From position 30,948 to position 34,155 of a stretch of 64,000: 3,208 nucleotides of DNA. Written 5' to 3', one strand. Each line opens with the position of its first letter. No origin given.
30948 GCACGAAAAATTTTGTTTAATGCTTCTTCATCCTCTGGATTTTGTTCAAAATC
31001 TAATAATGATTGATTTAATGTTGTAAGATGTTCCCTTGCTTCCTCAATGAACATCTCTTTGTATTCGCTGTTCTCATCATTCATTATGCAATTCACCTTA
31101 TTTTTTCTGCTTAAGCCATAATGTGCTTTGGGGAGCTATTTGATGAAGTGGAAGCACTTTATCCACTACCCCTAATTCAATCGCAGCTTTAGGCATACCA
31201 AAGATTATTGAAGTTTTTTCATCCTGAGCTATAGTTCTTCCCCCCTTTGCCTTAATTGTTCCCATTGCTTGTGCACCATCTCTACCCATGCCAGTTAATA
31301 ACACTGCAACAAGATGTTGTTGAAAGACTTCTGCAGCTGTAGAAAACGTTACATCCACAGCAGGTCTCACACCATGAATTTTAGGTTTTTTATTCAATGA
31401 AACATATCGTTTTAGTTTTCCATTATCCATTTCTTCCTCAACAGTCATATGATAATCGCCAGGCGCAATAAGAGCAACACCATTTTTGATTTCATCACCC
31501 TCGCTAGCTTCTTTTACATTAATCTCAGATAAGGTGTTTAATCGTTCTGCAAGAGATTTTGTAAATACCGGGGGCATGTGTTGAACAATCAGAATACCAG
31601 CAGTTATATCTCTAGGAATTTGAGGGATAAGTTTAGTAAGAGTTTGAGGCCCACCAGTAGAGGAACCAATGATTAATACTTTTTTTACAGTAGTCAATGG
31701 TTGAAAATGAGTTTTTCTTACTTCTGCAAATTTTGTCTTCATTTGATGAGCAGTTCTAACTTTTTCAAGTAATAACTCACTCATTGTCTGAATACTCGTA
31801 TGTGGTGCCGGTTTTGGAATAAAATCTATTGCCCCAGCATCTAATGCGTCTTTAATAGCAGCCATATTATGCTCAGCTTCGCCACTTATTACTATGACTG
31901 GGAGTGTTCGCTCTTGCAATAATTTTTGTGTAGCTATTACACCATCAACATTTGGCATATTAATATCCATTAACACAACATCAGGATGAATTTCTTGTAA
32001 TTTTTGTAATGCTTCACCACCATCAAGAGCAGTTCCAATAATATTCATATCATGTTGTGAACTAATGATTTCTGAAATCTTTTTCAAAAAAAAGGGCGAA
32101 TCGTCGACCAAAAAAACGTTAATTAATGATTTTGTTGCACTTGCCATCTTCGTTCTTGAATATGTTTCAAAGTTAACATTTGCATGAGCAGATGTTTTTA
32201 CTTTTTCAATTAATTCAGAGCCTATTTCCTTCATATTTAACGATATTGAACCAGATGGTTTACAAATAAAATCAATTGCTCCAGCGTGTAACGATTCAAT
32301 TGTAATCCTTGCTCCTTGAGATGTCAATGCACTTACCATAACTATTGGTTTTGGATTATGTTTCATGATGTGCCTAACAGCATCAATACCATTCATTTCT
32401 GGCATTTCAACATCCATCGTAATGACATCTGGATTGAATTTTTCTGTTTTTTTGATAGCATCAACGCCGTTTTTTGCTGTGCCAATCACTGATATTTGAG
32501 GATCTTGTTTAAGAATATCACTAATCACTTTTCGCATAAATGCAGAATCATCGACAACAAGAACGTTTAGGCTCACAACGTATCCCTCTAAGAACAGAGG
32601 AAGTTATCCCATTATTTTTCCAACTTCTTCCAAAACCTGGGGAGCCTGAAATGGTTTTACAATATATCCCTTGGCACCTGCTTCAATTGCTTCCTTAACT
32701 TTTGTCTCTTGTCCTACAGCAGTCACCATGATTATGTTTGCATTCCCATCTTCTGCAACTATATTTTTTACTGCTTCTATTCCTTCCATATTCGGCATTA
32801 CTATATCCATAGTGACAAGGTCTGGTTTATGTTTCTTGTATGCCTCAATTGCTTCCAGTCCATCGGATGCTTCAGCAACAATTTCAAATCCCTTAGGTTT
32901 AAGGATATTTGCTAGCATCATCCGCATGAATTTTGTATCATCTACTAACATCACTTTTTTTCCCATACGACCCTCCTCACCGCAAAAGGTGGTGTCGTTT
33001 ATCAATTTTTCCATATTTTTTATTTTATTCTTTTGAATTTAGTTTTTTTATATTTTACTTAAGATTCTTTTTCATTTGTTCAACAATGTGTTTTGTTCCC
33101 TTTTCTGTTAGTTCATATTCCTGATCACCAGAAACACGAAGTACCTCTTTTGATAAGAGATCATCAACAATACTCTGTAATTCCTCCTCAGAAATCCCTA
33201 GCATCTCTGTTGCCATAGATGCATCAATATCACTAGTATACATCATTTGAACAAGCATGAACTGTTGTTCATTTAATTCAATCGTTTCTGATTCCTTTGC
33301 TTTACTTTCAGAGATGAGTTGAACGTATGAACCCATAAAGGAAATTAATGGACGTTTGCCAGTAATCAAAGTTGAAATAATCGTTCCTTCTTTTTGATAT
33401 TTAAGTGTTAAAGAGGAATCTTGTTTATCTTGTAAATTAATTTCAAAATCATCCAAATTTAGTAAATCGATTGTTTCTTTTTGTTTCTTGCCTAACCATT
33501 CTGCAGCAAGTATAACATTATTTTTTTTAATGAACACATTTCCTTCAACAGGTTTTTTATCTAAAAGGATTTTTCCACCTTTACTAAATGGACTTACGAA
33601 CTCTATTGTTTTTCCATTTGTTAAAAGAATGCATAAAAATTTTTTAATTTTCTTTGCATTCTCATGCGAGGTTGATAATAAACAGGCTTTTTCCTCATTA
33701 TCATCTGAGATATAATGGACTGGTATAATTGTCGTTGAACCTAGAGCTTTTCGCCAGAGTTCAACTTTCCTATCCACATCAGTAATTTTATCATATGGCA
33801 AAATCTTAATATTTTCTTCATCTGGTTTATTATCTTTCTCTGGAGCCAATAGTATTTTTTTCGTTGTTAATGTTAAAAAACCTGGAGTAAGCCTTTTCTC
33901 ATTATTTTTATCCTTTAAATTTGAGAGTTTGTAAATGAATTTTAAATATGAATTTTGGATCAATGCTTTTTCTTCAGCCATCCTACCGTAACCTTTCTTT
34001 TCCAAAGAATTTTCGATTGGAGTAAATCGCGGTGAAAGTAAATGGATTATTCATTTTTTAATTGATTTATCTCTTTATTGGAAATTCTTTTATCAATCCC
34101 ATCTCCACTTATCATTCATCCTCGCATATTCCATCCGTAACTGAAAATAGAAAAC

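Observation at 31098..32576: CheB methylesterase with two complete receiver domains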

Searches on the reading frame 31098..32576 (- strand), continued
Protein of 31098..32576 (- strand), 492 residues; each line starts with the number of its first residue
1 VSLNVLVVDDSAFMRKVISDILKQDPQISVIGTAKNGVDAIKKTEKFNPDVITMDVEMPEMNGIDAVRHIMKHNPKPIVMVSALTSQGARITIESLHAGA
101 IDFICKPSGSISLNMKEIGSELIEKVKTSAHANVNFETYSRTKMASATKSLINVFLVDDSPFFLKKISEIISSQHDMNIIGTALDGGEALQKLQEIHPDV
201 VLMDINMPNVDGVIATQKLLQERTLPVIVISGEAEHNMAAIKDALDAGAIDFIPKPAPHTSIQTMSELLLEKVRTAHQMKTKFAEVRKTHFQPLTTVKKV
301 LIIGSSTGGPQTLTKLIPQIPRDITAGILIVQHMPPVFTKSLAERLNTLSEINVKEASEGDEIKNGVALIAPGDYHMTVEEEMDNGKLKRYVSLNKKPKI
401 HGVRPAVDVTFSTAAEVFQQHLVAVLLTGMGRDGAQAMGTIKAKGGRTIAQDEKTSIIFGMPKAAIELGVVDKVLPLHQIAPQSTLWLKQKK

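Call 46: search_protein_families(library=pfam, proteins=[P0121, P0122, P0141, P0144, P0155, P0171, P0182, P0245, P0056, P0058], max_evalue=0.00001)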
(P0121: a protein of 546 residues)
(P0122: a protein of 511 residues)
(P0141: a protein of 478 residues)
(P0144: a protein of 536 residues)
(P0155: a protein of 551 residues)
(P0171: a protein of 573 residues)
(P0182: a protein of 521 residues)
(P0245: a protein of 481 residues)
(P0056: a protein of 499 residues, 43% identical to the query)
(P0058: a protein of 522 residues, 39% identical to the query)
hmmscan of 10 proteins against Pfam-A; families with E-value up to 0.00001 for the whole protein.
P0121 (546 aa): 2 families
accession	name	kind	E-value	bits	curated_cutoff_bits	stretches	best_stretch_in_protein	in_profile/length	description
PF01339.22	CheB_methylest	-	3.7e-68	229.1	24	1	354-537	1-174/174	CheB methylesterase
PF00072.30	Response_reg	-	3e-48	163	30.2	2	167-270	1-101/111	Response regulator receiver domain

P0122 (511 aa): 2 families
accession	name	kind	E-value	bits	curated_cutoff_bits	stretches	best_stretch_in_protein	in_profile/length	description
PF01339.22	CheB_methylest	-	3.4e-63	212.9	24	1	325-505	1-174/174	CheB methylesterase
PF00072.30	Response_reg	-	8.5e-52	174.5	30.2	2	4-108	1-102/111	Response regulator receiver domain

P0141 (478 aa): 2 families
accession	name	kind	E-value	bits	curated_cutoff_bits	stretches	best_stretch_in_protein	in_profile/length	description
PF01339.22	CheB_methylest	-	1.1e-61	208.1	24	1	296-474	1-174/174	CheB methylesterase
PF00072.30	Response_reg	-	2.1e-43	147.4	30.2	2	7-108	1-101/111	Response regulator receiver domain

P0144 (536 aa): 2 families
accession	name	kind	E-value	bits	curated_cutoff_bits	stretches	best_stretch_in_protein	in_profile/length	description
PF01339.22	CheB_methylest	-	1.4e-61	207.7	24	1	321-500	1-174/174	CheB methylesterase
PF00072.30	Response_reg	-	1.1e-42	145.1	30.2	2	6-110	1-101/111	Response regulator receiver domain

P0155 (551 aa): 2 families
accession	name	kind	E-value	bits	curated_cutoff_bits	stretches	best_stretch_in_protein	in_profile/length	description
PF01339.22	CheB_methylest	-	3.8e-58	196.5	24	1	366-544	1-173/174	CheB methylesterase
PF00072.30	Response_reg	-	4e-44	149.7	30.2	2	192-295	1-101/111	Response regulator receiver domain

P0171 (573 aa): 3 families
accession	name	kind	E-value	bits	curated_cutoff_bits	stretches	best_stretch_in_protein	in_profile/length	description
PF01339.22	CheB_methylest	-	3.9e-64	216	24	1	379-556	1-173/174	CheB methylesterase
PF00072.30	Response_reg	-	9.1e-43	145.4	30.2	2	227-336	1-108/111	Response regulator receiver domain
PF01739.24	CheR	-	5.7e-09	36.1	27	1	1-51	139-189/195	CheR methyltransferase, SAM binding domain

P0182 (521 aa): 2 families
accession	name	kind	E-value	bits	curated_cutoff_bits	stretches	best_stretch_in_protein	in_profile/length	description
PF01339.22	CheB_methylest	-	3.6e-54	183.6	24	1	332-512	2-174/174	CheB methylesterase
PF00072.30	Response_reg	-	3e-37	127.6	30.2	2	165-275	1-101/111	Response regulator receiver domain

P0245 (481 aa): 2 families
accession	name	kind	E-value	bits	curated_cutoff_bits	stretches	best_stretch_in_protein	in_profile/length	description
PF01339.22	CheB_methylest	-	1.7e-65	220.4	24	1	290-468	1-174/174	CheB methylesterase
PF00072.30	Response_reg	-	1.3e-44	151.4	30.2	2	137-240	1-101/111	Response regulator receiver domain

P0056 (499 aa): 2 families
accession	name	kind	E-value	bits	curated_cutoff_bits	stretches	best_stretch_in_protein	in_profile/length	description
PF01339.22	CheB_methylest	-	3.8e-64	216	24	1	318-493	2-174/174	CheB methylesterase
PF00072.30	Response_reg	-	3.3e-43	146.8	30.2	2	157-266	1-107/111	Response regulator receiver domain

P0058 (522 aa): 2 families
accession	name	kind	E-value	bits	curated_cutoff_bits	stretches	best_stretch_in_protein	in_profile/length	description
PF01339.22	CheB_methylest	-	1.2e-66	224.2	24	1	337-518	1-174/174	CheB methylesterase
PF00072.30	Response_reg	-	6.5e-49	165.2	30.2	2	6-110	1-102/111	Response regulator receiver domain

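Call 60: list_cluster_members(proteins=[P0001, P0003, P0019, P0027, P0029, P0036, P0039, P0048, P0050, P0122])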
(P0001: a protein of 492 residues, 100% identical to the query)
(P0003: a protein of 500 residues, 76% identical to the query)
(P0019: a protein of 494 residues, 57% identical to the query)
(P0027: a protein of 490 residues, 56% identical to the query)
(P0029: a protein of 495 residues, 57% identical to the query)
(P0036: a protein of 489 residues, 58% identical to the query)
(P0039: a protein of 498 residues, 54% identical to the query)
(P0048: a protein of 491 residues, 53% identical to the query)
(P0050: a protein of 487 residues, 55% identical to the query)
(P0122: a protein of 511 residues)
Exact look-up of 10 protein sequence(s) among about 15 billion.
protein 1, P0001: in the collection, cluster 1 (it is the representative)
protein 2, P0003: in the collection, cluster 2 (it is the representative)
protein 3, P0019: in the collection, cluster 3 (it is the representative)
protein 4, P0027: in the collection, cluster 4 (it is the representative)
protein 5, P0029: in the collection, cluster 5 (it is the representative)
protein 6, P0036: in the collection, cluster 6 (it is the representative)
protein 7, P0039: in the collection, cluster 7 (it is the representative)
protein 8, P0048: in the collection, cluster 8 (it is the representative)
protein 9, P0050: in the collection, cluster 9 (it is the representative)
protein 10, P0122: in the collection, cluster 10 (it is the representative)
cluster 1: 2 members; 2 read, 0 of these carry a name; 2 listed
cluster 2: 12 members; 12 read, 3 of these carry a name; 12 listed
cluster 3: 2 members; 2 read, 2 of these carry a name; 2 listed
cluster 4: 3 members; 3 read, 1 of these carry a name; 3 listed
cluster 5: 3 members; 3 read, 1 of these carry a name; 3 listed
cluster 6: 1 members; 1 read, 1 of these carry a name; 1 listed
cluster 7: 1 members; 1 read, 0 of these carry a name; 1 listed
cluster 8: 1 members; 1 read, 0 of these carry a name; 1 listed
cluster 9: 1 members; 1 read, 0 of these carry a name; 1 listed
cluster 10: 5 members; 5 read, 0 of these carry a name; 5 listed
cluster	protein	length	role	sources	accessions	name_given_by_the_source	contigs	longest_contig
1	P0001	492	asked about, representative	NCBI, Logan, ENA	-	-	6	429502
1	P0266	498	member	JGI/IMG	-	-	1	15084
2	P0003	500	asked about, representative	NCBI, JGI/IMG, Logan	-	-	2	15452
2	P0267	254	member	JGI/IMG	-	two-component system chemotaxis response regulator CheB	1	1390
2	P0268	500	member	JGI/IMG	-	two-component system, chemotaxis family, protein-glutamate methylesterase/glutaminase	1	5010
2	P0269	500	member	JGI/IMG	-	two-component system chemotaxis response regulator CheB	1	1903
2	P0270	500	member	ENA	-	-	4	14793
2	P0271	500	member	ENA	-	-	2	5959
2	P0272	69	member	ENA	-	-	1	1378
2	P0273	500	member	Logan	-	-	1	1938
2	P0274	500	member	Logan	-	-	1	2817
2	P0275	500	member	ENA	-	-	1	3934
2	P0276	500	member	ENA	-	-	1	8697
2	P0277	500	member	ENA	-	-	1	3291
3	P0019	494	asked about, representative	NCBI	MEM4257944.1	MAG: chemotaxis-specific protein-glutamate methyltransferase CheB [Candidatus ...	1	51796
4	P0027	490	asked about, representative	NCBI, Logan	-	-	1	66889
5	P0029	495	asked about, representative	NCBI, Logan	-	-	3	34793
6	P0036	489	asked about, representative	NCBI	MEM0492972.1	MAG: chemotaxis-specific protein-glutamate methyltransferase CheB [Candidatus ...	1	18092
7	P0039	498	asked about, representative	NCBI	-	-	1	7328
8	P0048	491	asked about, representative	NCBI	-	-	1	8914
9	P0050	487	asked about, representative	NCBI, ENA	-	-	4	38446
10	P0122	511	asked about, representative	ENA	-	-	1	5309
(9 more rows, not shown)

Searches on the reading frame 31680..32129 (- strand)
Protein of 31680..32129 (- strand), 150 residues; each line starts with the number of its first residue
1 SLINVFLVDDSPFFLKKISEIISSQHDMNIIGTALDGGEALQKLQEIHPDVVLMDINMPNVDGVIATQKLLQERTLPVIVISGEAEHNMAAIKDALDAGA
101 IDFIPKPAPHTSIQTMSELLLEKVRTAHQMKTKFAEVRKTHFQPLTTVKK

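Call 17: search_solved_structures(query=window:31680-32129:-, max_evalue=1e-10)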
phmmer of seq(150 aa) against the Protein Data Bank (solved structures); distinct sequences matched with E-value up to 1e-10: 30.
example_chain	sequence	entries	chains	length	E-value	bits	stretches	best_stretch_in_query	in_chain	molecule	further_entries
3t8y_A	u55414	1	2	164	4.4e-24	88.5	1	2-129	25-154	Chemotaxis response regulator protein-glutamate methylesterase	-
1a2o_A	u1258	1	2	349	2.2e-19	73.3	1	2-131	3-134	CHEB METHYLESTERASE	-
7esg_A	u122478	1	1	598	1.4e-18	70.6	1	6-119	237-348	Glutathione S-transferase,Protein-glutamate methylesterase/protein-glutamine glutaminase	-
6ymz_A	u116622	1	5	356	3.3e-18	69.5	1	2-131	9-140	Protein-glutamate methylesterase/protein-glutamine glutaminase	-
6ekg_Y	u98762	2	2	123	1.5e-15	60.8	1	1-110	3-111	Chemotaxis protein CheY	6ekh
7od9_B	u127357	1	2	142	2.3e-15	60.3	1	1-111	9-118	Response regulator receiver protein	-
9xzo_A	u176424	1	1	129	5.7e-15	59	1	4-110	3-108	De novo protein M1X0B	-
1tmy_A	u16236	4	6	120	9.9e-15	58.2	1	5-110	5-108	CHEY PROTEIN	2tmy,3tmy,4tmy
1u0s_Y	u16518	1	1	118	1e-14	58.1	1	5-110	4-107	Chemotaxis protein cheY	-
4iga_A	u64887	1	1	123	1.1e-14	58.1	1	5-110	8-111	Chemotaxis protein CheY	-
1dz3_A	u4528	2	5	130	1.1e-14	58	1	3-109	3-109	Stage 0 sporulation protein A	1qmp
3hzh_A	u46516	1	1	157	1.4e-14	57.7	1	3-113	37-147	Chemotaxis response regulator (CheY-3)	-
4qyw_A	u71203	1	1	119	1.3e-13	54.6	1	5-110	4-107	Chemotaxis protein CheY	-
8q52_A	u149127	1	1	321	1.7e-13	54.2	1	5-110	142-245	Leucine-specific-binding protein,Chemotaxis protein CheY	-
6c40_B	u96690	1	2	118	2.6e-13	53.6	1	5-110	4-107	Chemotaxis protein CheY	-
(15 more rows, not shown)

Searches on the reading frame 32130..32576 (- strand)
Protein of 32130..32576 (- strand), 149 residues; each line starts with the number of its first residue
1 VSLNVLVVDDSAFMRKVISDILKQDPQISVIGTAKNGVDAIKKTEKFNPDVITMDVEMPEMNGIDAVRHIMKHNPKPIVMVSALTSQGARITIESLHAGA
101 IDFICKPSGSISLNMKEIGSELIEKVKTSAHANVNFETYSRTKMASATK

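Call 16: search_solved_structures(query=window:32130-32576:-, max_evalue=1e-10)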
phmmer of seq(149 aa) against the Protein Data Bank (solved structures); distinct sequences matched with E-value up to 1e-10: 40.
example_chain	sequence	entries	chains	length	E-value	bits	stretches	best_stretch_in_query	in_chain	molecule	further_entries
3t8y_A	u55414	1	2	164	2e-42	147.6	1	3-131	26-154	Chemotaxis response regulator protein-glutamate methylesterase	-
7esg_A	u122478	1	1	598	3.4e-32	114.5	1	5-135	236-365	Glutathione S-transferase,Protein-glutamate methylesterase/protein-glutamine glutaminase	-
1a2o_A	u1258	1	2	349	7.2e-31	110.2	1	3-134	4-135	CHEB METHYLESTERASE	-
6ymz_A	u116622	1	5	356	1.3e-30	109.4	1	3-134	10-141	Protein-glutamate methylesterase/protein-glutamine glutaminase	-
1tmy_A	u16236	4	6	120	2e-25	92.6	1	3-108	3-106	CHEY PROTEIN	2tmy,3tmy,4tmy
4iga_A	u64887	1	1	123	2.1e-25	92.5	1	3-108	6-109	Chemotaxis protein CheY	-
1u0s_Y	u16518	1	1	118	3.2e-25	91.9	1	4-108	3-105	Chemotaxis protein cheY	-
8q52_A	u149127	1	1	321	2e-24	89.3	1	4-108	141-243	Leucine-specific-binding protein,Chemotaxis protein CheY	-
4qyw_A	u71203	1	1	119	3.5e-24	88.6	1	4-108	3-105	Chemotaxis protein CheY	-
6c40_B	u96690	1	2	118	7.8e-24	87.4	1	4-108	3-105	Chemotaxis protein CheY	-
9rhz_C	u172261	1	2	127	4.1e-22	81.9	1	4-108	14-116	Chemotaxis protein CheY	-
6er7_A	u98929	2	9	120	4.6e-22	81.7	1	4-109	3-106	120aa long hypothetical chemotaxis protein (CheY)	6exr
6ekg_Y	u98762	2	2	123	7.4e-20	74.6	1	4-108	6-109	Chemotaxis protein CheY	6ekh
7od9_B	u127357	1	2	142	1.2e-19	73.9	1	4-108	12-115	Response regulator receiver protein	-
3kyj_B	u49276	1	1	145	3.7e-18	69.1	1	3-128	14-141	CheY6 protein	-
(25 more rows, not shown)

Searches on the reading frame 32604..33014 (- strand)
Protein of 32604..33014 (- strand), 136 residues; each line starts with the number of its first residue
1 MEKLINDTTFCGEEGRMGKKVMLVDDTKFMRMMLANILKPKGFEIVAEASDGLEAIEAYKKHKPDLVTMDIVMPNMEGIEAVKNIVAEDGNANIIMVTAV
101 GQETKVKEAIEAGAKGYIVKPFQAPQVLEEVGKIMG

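Call 3: search_protein_families(library=pfam, proteins=[window:32604-33014:-], max_evalue=0.01)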
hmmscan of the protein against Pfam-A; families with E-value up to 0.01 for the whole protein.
window:32604-33014:- (136 aa): 2 families
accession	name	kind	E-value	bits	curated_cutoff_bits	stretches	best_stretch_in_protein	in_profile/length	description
PF00072.30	Response_reg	-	9.1e-32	110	30.2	1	21-130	1-109/111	Response regulator receiver domain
PF02310.24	B12-binding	-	0.0026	18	32.1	1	33-103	19-90/121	B12 binding domain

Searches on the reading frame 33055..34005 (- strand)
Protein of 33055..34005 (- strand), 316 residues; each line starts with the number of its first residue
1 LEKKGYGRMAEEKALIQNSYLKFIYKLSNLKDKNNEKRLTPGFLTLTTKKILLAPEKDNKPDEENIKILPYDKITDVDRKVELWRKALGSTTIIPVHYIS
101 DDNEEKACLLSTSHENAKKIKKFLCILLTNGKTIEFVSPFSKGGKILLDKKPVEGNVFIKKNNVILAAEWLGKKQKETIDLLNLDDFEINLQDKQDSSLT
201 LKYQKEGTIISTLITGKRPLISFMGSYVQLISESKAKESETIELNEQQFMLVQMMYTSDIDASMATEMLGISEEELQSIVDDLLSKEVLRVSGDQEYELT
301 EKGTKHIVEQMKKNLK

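Call 3: search_protein_families(library=pfam, proteins=[window:33055-34005:-], max_evalue=0.01)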
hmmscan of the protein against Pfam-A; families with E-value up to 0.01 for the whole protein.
window:33055-34005:- (316 aa): 2 families
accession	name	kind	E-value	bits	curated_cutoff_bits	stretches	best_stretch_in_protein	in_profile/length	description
PF04283.17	CheF-arch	-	1.9e-08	34.8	25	1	40-230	25-214/218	Chemotaxis signal transduction system protein F from archaea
PF14470.12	bPH_3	-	0.0014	19.5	23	1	31-86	18-65/95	Bacterial PH domain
